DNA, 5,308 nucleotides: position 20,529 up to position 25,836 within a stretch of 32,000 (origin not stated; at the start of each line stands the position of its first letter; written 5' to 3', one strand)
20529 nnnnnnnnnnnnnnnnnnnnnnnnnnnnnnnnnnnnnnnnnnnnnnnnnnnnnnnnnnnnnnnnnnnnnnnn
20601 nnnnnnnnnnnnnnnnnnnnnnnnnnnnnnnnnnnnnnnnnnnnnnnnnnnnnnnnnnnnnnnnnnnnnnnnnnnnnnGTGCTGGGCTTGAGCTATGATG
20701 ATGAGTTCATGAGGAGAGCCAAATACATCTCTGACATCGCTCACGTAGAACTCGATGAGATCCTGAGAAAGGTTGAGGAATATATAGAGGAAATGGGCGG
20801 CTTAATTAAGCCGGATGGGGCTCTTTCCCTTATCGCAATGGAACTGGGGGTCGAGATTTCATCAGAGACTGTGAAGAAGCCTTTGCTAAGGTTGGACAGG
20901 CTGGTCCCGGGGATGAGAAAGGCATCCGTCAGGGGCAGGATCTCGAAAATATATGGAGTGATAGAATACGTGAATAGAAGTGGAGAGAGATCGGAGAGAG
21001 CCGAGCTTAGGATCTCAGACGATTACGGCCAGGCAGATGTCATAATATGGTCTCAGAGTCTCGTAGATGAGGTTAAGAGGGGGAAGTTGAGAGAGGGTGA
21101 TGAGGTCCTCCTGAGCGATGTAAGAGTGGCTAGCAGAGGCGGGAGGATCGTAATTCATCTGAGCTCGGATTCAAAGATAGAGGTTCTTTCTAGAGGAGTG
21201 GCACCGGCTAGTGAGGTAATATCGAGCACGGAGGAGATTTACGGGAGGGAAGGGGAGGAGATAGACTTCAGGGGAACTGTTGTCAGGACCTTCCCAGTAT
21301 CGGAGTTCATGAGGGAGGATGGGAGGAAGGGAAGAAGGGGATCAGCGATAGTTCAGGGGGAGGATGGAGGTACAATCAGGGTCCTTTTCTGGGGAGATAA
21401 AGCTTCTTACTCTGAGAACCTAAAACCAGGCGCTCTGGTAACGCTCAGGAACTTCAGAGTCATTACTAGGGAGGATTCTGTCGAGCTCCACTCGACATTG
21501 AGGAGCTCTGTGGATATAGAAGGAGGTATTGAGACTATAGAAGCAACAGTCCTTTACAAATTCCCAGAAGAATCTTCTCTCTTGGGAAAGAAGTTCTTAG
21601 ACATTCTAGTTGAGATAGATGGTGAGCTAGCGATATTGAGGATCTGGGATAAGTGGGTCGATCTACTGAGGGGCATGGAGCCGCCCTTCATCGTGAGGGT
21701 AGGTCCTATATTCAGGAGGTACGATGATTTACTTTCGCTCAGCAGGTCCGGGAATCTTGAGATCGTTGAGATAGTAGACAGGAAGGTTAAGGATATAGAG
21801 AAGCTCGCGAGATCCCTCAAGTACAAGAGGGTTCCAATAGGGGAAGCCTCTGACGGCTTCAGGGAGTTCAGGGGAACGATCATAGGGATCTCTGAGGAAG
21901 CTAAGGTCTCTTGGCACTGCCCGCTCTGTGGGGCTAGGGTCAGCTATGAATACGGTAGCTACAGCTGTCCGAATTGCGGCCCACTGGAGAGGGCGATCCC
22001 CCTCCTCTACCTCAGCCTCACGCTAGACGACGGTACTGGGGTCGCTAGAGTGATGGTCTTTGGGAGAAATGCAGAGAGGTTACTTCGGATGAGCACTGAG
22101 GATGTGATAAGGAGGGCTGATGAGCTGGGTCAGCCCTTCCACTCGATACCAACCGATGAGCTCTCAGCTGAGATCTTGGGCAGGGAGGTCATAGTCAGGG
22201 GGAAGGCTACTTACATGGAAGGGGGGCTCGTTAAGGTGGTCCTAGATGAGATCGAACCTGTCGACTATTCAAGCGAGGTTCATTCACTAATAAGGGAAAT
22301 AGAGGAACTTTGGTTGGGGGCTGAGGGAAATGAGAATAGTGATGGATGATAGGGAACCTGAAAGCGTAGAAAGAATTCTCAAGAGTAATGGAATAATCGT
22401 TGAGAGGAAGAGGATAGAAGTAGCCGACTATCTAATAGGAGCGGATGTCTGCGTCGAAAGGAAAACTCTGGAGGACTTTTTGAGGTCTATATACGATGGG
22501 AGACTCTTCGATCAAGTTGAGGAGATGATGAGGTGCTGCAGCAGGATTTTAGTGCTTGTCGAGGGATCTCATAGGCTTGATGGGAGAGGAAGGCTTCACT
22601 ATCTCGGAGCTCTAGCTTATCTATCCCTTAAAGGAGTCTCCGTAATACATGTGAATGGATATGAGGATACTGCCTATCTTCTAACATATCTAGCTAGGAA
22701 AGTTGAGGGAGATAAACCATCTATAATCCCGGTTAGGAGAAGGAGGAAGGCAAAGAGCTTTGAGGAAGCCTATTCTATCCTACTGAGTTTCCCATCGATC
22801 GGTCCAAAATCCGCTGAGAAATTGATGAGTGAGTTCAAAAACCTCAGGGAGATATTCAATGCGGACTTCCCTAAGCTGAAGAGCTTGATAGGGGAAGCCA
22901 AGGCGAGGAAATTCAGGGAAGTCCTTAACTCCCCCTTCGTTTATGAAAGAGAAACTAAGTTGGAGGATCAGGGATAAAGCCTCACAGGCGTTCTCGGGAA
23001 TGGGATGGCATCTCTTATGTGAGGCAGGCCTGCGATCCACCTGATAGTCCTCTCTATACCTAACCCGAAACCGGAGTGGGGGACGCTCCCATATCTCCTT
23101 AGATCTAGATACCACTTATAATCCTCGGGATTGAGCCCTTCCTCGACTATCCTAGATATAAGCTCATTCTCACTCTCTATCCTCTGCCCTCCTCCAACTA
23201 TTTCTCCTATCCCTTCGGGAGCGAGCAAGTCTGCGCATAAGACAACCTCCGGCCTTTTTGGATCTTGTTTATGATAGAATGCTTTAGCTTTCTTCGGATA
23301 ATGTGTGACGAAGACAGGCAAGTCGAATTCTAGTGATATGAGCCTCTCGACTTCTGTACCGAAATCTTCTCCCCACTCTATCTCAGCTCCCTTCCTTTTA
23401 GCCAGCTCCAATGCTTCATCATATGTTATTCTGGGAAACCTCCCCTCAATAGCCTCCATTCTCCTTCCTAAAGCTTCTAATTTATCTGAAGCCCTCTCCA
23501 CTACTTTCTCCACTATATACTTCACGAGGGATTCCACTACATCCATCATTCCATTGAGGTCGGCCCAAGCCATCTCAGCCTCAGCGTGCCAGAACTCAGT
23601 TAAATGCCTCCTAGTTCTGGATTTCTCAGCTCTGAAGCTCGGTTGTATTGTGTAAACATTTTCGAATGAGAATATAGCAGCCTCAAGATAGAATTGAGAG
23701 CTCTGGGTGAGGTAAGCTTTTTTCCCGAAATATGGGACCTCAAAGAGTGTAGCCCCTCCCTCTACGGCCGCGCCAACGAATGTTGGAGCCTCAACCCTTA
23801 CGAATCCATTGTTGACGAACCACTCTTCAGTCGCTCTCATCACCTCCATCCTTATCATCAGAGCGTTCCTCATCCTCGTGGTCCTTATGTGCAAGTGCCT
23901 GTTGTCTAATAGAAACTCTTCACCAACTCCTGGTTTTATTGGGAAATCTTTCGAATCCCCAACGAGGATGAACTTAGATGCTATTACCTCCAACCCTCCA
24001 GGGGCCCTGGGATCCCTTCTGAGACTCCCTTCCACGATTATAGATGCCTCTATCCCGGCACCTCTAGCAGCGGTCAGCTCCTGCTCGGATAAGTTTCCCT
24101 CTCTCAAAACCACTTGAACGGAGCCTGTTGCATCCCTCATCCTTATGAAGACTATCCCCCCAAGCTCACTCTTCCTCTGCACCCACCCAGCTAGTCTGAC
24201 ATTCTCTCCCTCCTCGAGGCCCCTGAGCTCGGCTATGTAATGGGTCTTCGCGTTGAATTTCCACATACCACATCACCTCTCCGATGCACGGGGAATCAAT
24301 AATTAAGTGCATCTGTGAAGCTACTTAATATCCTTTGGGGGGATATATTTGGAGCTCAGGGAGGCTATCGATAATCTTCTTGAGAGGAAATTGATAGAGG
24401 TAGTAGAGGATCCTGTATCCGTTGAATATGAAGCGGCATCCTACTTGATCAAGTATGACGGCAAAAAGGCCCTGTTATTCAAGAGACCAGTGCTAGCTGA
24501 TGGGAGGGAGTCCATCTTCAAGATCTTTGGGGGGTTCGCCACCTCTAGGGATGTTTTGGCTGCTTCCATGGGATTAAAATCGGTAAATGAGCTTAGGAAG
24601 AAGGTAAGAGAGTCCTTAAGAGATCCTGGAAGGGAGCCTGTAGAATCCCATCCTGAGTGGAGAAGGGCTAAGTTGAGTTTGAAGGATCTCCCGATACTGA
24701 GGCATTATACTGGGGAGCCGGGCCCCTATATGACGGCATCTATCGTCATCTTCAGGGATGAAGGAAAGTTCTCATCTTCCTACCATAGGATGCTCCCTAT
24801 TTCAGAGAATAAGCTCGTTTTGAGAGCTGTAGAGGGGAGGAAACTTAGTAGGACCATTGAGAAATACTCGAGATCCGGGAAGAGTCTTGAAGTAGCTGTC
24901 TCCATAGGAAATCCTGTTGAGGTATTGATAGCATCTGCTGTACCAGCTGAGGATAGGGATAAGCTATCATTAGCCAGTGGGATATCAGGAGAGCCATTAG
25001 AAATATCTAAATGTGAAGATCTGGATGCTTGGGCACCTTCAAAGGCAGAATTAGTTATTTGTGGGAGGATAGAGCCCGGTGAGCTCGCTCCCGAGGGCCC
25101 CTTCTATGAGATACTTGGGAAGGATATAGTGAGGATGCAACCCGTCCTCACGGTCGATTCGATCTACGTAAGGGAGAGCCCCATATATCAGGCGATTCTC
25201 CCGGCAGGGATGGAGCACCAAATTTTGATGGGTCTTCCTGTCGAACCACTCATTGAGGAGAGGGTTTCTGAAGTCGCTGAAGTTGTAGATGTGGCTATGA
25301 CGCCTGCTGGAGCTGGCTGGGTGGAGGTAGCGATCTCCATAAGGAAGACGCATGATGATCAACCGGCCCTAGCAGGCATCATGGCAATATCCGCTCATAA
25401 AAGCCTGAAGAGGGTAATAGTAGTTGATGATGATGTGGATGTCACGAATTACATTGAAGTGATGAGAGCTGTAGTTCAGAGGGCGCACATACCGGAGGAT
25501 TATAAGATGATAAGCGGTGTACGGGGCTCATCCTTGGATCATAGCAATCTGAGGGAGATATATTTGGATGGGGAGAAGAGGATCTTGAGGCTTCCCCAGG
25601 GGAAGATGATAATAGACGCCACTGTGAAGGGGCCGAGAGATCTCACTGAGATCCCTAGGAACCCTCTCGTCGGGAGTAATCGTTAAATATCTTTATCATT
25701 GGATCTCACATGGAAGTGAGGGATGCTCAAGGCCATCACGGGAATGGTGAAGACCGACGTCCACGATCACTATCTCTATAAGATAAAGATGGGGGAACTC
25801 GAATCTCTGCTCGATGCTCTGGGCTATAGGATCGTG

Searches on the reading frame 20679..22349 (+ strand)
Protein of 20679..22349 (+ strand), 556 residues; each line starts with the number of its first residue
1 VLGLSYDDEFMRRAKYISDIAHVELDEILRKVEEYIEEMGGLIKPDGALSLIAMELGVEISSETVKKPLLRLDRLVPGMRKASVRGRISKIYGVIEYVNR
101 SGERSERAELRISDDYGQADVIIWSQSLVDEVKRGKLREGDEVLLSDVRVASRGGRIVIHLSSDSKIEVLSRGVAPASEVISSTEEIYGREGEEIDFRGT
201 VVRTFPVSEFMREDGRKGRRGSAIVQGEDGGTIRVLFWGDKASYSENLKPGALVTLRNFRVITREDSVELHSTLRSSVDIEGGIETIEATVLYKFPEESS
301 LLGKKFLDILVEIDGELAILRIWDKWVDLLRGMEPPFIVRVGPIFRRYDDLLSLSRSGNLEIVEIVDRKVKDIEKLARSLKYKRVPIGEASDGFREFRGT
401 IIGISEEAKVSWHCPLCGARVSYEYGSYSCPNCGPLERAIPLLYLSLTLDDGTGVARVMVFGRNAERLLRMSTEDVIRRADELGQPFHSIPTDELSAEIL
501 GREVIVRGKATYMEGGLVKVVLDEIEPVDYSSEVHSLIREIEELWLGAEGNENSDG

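Call 3: search_protein_families(library=pfam, proteins=[window:20679-22349:+], max_evalue=0.01)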
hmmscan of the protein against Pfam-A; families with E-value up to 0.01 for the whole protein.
window:20679-22349:+ (556 aa): 5 families
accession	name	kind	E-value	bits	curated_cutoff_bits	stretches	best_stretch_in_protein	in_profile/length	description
PF01336.31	tRNA_anti-codon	-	5.5e-07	29.9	27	0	83-162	2-70/75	OB-fold nucleic acid binding domain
PF17244.8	CDC24_OB3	-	3.4e-05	24.2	25.4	1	76-152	3-77/216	Cell division control protein 24, OB domain 3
PF16686.11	POT1PC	-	4.3e-05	23.9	27.2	1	232-286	78-133/155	ssDNA-binding domain of telomere protection protein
PF08646.16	Rep_fac-A_C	-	6.5e-05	23.2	28.5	1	396-536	3-145/146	Replication factor-A C terminal domain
PF15072.12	HROB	-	0.0024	18.2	30.8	0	87-152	2-63/85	Homologous recombination OB-fold protein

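Call 44: search_protein_families(library=ncbifam, proteins=[window:20679-22349:+], max_evalue=0.001)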
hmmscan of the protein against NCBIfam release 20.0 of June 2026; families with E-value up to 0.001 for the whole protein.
window:20679-22349:+ (556 aa): 12 families
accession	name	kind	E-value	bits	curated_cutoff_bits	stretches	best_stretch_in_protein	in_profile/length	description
NF006255.0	PRK08402.1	equivalog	3.9e-39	134.6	442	3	367-543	165-351/355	replication factor A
NF009031.0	PRK12366.1-2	equivalog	6.4e-33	114.1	767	2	10-235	10-227/647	replication factor A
NF009030.0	PRK12366.1-1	equivalog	1.3e-29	103.2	1147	3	343-483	606-751/796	replication factor A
NF009034.0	PRK12366.1-5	equivalog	2.2e-29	102.3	789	3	379-537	494-639/642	replication factor A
NF009032.0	PRK12366.1-3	equivalog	4.2e-25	88.1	773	2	24-245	15-236/651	replication factor A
NF009033.0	PRK12366.1-4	equivalog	5.5e-19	68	701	2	365-476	440-542/578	replication factor A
NF011288.0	PRK14699.1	equivalog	4.4e-16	58.8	544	1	22-259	13-242/484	replication factor A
NF012035.0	PRK15491.1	equivalog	7e-15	55.1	362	1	25-255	17-238/374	replication factor A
NF005551.0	PRK07211.1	equivalog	2e-14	53.8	575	1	21-279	13-257/485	single-stranded DNA binding protein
NF005050.0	PRK06461.1-4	equivalog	1.1e-07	32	176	1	72-181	8-110/151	single-stranded DNA-binding protein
TIGR00617.1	rpa1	subfamily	1.3e-07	30.6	334.2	1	399-542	462-607/608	replication factor-a protein 1 (rpa1)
NF005051.0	PRK06461.1-5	equivalog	0.00033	20.7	235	0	214-278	31-93/146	single-stranded DNA-binding protein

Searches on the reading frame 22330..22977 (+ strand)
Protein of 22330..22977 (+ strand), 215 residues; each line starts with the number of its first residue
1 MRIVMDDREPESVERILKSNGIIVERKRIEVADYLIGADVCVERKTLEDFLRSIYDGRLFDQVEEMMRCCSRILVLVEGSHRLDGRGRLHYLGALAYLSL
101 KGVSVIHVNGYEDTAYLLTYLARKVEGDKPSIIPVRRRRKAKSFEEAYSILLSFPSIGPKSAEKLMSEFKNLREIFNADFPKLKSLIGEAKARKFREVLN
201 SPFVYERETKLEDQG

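Call 44: search_protein_families(library=ncbifam, proteins=[window:22330-22977:+], max_evalue=0.001)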
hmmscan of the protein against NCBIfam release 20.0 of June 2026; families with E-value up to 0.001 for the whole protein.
window:22330-22977:+ (215 aa): 3 families
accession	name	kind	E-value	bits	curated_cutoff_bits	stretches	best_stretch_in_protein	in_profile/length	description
NF010337.0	PRK13766.1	equivalog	1.1e-42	146.1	610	1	2-203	572-779/781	Hef nuclease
NF040956.1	Arch_Xpf_endonucase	equivalog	1.3e-30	106.6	300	1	1-209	2-219/222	3'-flap repair endonuclease Xpf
TIGR00596.1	rad1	subfamily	8e-17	60.9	806.65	1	2-78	587-664/813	DNA repair protein, RAD1 family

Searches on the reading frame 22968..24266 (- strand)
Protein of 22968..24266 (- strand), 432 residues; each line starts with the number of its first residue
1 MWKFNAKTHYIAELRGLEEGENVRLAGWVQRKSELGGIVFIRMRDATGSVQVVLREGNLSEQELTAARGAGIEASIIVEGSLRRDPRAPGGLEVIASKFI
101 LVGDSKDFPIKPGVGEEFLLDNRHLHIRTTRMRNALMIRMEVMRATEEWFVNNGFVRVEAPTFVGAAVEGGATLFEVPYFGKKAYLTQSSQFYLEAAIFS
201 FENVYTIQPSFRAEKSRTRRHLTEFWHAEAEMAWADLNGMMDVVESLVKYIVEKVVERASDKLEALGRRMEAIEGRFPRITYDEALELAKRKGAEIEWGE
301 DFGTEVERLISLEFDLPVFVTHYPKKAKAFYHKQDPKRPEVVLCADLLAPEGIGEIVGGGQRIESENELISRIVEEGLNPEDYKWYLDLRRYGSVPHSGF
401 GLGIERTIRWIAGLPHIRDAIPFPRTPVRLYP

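Call 44: search_protein_families(library=ncbifam, proteins=[window:22968-24266:-], max_evalue=0.001)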
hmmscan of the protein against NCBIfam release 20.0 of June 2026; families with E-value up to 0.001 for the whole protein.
window:22968-24266:- (432 aa): 18 families
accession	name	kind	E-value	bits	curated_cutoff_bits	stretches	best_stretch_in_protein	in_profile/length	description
NF003037.0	PRK03932.1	equivalog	1.6e-142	475.6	414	1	18-431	14-450/451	asparagine--tRNA ligase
TIGR00457.1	asnS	equivalog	9e-124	413.7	342.6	1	19-431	15-454/455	asparagine--tRNA ligase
NF003483.0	PRK05159.1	equivalog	1.1e-113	380.4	353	1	6-432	3-438/438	aspartate--tRNA(Asn) ligase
TIGR00458.1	aspS_nondisc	equivalog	2.5e-98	329.8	368.4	1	9-432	1-428/428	aspartate--tRNA(Asn) ligase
NF005052.0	PRK06462.1-1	equivalog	2.2e-64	217.7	368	1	126-426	39-346/353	asparagine synthetase A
NF005054.0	PRK06462.1-4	equivalog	7.4e-48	163.2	309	1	123-427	12-312/318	asparagine synthetase A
NF001750.0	PRK00476.1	equivalog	2.2e-47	161.6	443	2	6-287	4-284/590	aspartate--tRNA ligase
TIGR00459.1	aspS_bact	equivalog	1e-44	152.9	373.85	2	7-287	3-279/586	aspartate--tRNA ligase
NF001756.1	PRK00484.1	subfamily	1.8e-31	109.4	468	2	13-290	44-322/488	lysine--tRNA ligase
NF005053.0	PRK06462.1-3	equivalog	4.8e-28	98.5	322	1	178-418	13-259/274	asparagine synthetase A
TIGR00499.1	lysS_bact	equivalog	1.7e-26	92.9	427.6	2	15-290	48-326/496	lysine--tRNA ligase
NF005055.0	PRK06462.1-5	equivalog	4.8e-25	88.3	389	1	184-425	87-333/341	asparagine synthetase A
NF002821.0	PRK02983.1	equivalog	3.1e-22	78.4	742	1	7-297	646-941/1102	bifunctional lysylphosphatidylglycerol synthetase/lysine--tRNA ligase LysX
NF009460.0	PRK12820.1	equivalog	1.7e-21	76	1379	1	11-287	26-312/723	bifunctional aspartyl-tRNA synthetase/aspartyl/glutamyl-tRNA amidotransferase subunit C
NF009101.0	PRK12445.1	subfamily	2.5e-13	49.4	1026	1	123-425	170-500/505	lysine--tRNA ligase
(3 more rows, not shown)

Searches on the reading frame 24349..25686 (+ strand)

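Call 44: search_protein_families(library=ncbifam, proteins=[window:24349-25686:+], max_evalue=0.001)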
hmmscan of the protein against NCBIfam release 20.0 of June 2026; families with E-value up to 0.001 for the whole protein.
window:24349-25686:+ (445 aa): 7 families
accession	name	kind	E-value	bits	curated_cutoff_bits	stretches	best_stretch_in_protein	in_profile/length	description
TIGR00148.1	TIGR00148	subfamily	4.7e-74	249.6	244.85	1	3-402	1-423/438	UbiD family decarboxylase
NF041204.1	VdcC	exception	2.3e-40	138.4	650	1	59-431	60-442/467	non-oxidative hydroxyarylic acid decarboxylases subunit C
TIGR03701.1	mena_SCO4490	equivalog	2.4e-36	125.4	495.9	1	104-400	122-425/433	menaquinone biosynthesis decarboxylase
NF008175.0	PRK10922.1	equivalog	3.9e-21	75.1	788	1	108-390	139-432/497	4-hydroxy-3-polyprenylbenzoate decarboxylase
TIGR02724.1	phenyl_P_beta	equivalog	3.6e-14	52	468.95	1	108-398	116-421/472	phenylphosphate carboxylase subunit beta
NF041219.1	BagN_FevL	exception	2.2e-13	49.5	1000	1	113-330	147-374/502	bagremycin/ferroverdin biosynthesis UbiD family decarboxylase BagN/FevL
TIGR02723.1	phenyl_P_alpha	equivalog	3.9e-09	35.6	564.6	1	171-381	191-406/485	phenylphosphate carboxylase subunit alpha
